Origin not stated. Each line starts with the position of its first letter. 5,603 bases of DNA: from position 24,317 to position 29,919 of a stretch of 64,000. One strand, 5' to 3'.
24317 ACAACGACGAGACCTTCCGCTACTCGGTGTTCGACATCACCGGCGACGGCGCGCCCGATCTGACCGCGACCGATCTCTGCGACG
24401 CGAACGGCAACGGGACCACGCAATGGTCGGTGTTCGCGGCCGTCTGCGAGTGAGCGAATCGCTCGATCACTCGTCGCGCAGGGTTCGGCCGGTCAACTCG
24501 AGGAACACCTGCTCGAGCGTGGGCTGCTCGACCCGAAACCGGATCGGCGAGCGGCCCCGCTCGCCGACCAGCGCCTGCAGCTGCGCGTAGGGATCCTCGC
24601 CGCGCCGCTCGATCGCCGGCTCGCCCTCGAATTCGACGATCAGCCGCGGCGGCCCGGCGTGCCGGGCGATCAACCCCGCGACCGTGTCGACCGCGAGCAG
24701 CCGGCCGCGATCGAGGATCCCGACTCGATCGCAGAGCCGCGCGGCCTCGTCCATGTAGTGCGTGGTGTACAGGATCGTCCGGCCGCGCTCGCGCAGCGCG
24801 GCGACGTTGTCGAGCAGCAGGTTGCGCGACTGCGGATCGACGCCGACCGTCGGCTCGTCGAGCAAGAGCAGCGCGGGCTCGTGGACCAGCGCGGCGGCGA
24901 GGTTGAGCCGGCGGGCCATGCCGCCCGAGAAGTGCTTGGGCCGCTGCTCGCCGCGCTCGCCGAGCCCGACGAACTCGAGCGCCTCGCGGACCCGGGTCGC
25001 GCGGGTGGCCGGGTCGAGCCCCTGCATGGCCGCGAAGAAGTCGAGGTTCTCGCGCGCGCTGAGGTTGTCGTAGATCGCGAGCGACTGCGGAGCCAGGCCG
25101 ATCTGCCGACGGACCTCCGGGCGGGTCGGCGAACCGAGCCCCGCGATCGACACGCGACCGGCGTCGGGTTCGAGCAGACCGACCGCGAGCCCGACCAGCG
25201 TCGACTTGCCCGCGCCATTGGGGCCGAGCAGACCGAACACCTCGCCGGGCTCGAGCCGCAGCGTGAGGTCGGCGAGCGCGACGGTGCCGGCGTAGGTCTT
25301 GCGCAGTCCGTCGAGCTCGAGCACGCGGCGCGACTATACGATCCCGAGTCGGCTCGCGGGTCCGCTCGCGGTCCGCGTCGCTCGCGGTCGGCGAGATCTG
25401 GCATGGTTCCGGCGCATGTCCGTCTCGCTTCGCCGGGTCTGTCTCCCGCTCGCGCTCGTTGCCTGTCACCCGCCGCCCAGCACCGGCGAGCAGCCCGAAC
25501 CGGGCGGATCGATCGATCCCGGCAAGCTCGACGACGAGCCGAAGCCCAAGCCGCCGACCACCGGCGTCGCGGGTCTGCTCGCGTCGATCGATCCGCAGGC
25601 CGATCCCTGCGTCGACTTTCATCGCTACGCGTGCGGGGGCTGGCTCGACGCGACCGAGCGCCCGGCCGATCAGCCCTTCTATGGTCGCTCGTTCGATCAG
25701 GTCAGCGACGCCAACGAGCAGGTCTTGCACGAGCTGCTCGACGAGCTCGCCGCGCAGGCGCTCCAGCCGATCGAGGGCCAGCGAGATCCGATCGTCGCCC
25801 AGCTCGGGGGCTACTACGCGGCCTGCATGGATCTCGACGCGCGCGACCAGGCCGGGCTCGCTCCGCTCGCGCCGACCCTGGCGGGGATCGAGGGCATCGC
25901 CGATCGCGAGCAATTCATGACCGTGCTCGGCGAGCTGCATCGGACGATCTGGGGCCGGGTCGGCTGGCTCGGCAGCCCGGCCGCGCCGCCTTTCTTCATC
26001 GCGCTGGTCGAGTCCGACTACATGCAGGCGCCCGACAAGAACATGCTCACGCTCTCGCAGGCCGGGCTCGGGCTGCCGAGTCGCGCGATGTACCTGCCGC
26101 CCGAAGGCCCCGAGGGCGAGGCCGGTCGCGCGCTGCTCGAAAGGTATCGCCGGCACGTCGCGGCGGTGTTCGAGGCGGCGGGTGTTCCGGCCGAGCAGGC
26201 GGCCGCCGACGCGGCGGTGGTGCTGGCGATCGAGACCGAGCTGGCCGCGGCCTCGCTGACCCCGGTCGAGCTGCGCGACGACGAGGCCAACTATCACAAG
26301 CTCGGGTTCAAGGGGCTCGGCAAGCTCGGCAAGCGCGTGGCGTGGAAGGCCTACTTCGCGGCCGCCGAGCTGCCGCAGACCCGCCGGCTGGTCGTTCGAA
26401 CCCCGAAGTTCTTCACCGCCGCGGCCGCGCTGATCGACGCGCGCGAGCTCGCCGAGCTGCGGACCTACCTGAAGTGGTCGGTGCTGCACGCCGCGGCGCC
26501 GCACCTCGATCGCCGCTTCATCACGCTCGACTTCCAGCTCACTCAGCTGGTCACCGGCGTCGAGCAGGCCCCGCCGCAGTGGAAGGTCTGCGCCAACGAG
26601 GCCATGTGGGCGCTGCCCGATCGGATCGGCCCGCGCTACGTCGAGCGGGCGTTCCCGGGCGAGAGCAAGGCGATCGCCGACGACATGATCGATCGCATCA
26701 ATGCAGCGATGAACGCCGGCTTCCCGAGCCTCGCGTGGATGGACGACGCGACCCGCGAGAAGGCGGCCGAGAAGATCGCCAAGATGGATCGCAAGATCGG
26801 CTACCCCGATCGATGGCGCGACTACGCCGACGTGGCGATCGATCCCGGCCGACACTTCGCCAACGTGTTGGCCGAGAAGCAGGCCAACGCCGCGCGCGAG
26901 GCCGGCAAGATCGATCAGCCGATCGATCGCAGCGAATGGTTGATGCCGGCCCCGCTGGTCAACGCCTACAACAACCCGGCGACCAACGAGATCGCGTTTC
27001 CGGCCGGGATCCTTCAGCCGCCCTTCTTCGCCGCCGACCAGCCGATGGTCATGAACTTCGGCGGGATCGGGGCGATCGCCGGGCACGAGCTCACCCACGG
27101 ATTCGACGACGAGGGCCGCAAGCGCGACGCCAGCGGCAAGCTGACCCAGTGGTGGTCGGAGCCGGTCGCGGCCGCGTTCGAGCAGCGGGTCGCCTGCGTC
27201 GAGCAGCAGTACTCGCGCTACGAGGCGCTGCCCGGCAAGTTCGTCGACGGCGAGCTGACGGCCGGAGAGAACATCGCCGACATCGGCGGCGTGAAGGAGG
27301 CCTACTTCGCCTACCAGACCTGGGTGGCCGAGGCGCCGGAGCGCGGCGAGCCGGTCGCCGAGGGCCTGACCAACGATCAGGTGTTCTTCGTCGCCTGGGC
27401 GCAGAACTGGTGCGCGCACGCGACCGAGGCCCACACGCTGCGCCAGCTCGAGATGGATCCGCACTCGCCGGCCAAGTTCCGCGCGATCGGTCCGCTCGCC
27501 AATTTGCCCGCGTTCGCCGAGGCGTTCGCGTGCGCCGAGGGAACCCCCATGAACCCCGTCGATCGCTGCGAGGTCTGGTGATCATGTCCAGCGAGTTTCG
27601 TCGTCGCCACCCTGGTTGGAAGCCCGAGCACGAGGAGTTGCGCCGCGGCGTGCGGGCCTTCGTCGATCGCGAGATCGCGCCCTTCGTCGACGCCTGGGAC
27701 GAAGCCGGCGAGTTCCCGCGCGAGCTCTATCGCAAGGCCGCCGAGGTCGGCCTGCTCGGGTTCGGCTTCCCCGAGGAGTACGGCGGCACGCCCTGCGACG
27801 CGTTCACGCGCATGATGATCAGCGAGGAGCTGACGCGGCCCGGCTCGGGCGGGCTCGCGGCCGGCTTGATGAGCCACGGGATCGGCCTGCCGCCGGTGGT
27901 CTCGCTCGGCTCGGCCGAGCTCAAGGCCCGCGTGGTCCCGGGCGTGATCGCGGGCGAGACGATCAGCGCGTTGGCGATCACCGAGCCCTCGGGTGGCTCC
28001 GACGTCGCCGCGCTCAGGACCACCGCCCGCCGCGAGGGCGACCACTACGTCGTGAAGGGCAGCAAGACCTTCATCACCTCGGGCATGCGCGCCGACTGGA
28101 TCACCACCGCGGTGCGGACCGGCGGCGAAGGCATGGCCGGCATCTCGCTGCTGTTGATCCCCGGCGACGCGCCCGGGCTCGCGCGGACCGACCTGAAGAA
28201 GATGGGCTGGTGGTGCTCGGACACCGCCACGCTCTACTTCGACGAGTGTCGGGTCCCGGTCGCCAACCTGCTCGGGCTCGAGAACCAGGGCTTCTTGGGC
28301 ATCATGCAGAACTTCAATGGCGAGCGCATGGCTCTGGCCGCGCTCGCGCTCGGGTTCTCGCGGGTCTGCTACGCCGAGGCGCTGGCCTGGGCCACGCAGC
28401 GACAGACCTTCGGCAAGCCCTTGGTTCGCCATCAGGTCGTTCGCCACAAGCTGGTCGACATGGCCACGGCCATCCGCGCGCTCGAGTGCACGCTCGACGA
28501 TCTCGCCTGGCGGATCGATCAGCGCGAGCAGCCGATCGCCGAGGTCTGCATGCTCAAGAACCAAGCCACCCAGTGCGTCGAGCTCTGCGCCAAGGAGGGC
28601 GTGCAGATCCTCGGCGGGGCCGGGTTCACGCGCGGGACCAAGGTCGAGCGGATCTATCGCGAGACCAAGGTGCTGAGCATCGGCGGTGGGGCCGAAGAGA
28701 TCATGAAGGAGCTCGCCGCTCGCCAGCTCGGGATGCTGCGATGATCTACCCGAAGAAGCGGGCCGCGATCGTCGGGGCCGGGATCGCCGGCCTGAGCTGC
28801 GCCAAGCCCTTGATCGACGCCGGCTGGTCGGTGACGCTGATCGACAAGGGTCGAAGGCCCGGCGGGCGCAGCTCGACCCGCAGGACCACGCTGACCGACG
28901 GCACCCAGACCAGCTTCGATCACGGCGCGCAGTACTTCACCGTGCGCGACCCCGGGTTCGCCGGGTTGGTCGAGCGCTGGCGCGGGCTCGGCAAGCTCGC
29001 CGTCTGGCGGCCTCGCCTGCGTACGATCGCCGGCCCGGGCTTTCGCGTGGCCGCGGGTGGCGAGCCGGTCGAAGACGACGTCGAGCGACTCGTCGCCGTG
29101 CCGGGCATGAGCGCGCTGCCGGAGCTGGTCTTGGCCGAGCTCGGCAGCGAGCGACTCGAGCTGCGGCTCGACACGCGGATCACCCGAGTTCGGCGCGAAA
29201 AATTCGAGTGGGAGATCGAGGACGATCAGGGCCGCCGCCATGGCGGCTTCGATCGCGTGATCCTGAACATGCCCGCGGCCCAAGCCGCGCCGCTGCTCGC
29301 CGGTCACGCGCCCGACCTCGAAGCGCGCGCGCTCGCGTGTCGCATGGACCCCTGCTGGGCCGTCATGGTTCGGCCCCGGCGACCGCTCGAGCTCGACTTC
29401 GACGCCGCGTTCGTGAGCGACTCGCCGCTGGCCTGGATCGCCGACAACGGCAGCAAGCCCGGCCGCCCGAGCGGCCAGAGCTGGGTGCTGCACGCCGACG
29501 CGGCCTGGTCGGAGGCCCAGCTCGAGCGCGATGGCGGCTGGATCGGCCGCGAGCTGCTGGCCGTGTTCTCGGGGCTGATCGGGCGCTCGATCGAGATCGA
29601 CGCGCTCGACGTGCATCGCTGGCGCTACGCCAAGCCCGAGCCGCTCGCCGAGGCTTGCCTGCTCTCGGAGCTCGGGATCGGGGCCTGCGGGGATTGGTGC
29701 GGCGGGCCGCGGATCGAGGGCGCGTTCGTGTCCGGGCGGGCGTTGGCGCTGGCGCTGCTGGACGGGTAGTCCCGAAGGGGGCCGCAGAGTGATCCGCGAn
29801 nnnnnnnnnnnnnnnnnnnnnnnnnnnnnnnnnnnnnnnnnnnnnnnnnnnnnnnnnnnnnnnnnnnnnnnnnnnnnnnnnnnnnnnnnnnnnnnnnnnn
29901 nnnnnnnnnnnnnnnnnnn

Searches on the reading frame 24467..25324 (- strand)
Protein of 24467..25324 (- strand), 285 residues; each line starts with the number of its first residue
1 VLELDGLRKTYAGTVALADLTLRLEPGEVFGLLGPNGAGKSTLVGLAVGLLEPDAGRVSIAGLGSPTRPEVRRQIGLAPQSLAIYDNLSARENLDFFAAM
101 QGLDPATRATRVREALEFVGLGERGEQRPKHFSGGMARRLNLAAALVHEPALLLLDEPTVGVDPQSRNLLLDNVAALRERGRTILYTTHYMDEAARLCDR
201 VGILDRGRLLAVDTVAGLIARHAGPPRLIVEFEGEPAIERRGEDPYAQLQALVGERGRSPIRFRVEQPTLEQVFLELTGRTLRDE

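Call 59: search_protein_families(library=pfam, proteins=[window:24467-25324:-], max_evalue=0.001)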
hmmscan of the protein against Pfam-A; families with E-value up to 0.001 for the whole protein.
window:24467-25324:- (285 aa): 2 families
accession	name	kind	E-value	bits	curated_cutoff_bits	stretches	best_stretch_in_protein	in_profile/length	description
PF00005.33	ABC_tran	-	4.9e-30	105.3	25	1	18-159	2-136/137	ABC transporter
PF13304.12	AAA_21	-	3e-13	51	27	1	88-189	209-298/304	AAA domain, putative AbiEii toxin, Type IV TA system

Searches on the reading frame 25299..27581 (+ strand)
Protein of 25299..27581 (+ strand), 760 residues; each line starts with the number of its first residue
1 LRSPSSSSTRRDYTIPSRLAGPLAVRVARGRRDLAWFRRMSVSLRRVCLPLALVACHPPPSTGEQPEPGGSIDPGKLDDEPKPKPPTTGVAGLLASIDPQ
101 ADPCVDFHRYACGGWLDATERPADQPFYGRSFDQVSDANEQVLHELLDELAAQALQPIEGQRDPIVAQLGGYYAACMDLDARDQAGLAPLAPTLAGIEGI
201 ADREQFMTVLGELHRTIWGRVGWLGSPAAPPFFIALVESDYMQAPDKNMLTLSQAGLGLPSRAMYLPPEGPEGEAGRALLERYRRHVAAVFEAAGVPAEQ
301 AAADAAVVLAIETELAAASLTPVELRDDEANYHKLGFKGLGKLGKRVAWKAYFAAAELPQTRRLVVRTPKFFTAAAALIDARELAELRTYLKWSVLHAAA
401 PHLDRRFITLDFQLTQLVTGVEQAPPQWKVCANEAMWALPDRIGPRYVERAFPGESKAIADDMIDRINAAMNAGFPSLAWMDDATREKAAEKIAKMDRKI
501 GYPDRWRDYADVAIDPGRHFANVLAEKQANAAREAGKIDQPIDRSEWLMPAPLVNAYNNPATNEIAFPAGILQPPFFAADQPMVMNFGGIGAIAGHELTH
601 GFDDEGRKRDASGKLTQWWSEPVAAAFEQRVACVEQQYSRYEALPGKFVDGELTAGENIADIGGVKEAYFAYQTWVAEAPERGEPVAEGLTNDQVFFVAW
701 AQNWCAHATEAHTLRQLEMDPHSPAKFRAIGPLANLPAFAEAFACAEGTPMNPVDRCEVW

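Call 59: search_protein_families(library=pfam, proteins=[window:25299-27581:+], max_evalue=0.001)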
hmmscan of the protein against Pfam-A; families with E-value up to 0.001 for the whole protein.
window:25299-27581:+ (760 aa): 2 families
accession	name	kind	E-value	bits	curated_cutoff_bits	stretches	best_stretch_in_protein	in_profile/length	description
PF05649.18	Peptidase_M13_N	-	5.4e-94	316.2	32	1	103-503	1-381/381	Peptidase family M13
PF01431.27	Peptidase_M13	-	6.6e-65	219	24.5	1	555-759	1-205/205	Peptidase family M13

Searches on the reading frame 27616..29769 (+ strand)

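Call 59: search_protein_families(library=pfam, proteins=[window:27616-29769:+], max_evalue=0.001)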
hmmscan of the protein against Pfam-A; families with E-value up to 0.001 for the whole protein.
window:27616-29769:+ (717 aa): 4 families
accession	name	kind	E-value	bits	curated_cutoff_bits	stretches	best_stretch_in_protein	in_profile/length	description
PF13450.12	NAD_binding_8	-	1.5e-13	51.3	21.9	1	385-443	1-54/68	NAD(P)-binding Rossmann-like domain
PF01593.30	Amino_oxidase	-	1.5e-13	51.3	19.8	2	390-453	1-59/443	Flavin containing amine oxidoreductase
PF07992.20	Pyr_redox_2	-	7.4e-05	22.7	26.1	1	382-504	2-58/291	Pyridine nucleotide-disulphide oxidoreductase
PF13454.12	NAD_binding_9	-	0.00089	19.7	21.8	0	384-418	1-39/155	FAD-NAD(P)-binding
